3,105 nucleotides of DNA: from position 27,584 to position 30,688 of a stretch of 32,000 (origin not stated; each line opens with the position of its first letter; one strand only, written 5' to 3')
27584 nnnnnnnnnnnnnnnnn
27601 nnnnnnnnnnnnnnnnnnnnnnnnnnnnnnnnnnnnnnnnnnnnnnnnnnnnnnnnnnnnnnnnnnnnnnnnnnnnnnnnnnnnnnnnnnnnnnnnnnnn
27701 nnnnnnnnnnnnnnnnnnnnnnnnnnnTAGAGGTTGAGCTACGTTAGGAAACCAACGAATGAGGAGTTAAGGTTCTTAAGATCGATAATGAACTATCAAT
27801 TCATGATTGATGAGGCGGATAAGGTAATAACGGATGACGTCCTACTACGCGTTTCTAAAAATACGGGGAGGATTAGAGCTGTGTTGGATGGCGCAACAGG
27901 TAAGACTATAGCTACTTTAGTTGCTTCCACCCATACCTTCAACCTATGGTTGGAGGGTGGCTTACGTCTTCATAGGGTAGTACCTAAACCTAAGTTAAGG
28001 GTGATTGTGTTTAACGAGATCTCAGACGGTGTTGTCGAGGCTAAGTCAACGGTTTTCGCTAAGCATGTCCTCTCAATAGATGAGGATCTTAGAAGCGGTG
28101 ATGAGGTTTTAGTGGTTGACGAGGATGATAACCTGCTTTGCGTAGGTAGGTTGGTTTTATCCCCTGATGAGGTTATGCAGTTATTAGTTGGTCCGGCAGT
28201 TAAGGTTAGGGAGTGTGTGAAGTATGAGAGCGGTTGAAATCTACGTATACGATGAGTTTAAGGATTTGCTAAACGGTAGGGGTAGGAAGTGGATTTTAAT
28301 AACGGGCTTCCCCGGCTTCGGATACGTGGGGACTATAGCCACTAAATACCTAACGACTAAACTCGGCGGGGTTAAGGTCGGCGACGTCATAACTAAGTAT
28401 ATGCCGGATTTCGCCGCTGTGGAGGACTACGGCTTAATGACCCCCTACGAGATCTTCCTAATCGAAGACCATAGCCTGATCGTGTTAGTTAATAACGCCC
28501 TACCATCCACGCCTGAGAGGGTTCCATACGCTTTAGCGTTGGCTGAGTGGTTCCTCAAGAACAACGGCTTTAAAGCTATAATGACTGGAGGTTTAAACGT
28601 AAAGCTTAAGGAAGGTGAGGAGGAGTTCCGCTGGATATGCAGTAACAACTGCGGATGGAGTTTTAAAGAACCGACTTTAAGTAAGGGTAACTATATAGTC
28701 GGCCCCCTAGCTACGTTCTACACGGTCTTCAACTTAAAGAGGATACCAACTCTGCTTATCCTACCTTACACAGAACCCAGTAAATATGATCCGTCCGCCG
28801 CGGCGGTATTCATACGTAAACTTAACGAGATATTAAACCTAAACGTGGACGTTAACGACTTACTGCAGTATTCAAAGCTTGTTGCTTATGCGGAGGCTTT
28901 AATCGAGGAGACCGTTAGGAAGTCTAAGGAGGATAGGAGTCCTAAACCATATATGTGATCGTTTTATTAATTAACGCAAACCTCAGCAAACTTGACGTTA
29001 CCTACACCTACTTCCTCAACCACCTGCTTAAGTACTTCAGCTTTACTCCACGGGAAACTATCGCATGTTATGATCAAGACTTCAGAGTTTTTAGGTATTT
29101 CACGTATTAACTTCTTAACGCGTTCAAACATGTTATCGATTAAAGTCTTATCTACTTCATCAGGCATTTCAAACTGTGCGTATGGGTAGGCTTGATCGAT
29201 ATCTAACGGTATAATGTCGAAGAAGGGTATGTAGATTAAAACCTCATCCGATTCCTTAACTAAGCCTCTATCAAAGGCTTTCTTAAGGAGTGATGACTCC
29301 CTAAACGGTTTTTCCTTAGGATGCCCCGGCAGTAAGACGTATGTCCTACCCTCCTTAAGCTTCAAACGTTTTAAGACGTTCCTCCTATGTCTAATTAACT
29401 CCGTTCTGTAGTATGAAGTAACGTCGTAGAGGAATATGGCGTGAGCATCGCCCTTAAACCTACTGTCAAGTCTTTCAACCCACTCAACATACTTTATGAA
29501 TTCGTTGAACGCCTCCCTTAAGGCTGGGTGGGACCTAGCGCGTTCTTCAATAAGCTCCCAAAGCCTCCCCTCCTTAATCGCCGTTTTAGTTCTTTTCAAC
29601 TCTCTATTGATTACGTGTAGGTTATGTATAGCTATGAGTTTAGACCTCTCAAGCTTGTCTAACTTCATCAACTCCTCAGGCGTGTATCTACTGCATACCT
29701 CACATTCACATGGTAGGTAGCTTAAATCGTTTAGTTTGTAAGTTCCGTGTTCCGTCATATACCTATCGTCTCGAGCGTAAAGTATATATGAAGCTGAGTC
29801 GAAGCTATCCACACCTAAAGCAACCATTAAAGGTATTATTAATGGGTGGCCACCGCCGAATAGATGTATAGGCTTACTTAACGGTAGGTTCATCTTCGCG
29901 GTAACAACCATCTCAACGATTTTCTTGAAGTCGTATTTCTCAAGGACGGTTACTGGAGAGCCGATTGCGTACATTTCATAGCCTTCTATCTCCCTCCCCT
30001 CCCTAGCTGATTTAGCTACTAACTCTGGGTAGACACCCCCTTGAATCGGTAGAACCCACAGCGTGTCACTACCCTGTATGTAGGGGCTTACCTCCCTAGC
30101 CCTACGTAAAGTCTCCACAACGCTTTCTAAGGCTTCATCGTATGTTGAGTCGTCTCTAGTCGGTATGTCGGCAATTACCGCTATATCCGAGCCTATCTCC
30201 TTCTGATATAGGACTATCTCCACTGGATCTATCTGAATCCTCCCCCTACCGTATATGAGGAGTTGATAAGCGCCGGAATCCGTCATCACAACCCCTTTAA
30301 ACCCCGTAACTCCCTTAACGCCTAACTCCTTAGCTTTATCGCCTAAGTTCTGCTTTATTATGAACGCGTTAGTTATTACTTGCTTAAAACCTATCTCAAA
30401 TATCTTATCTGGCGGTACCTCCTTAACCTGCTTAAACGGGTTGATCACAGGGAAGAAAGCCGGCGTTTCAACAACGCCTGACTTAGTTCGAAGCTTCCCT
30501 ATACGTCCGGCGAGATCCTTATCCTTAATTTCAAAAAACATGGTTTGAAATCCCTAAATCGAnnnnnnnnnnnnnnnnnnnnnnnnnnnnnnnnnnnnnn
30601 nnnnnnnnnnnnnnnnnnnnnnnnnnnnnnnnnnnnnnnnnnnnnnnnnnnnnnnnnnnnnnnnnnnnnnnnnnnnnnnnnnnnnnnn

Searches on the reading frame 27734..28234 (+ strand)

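Call 35: search_protein_families(library=pfam, proteins=[window:27734-28234:+], max_evalue=0.00001)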
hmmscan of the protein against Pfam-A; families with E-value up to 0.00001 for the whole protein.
window:27734-28234:+ (167 aa): 2 families
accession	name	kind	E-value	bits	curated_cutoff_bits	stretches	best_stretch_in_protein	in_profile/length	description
PF14810.12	TGT_C2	-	4.5e-16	59.3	25.3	1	15-86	3-72/72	Patch-forming domain C2 of tRNA-guanine transglycosylase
PF01472.26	PUA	-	3.7e-14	52.8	24.8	1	90-161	3-73/74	PUA domain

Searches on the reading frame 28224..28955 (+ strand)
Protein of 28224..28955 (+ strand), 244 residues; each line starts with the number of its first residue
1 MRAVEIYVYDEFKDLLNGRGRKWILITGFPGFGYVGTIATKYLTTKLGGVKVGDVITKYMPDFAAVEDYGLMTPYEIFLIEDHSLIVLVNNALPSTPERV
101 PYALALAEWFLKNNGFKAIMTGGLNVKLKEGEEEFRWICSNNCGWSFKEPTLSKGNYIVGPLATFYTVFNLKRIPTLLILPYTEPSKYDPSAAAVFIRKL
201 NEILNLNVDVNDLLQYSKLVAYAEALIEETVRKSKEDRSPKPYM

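Call 35: search_protein_families(library=pfam, proteins=[window:28224-28955:+], max_evalue=0.00001)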
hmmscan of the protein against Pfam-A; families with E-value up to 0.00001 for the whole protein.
window:28224-28955:+ (244 aa): 1 family
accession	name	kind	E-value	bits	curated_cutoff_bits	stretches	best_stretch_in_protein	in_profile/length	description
PF09754.15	PAC2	-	2.5e-24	86.7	25.8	1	25-217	1-204/215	PAC2 family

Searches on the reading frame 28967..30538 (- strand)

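Call 35: search_protein_families(library=pfam, proteins=[window:28967-30538:-], max_evalue=0.00001)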
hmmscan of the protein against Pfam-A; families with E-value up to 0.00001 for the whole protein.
window:28967-30538:- (523 aa): 1 family
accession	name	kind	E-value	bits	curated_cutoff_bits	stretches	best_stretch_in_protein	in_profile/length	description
PF01702.25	TGT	-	2.7e-83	280.4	26.3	1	11-338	3-356/357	Queuine tRNA-ribosyltransferase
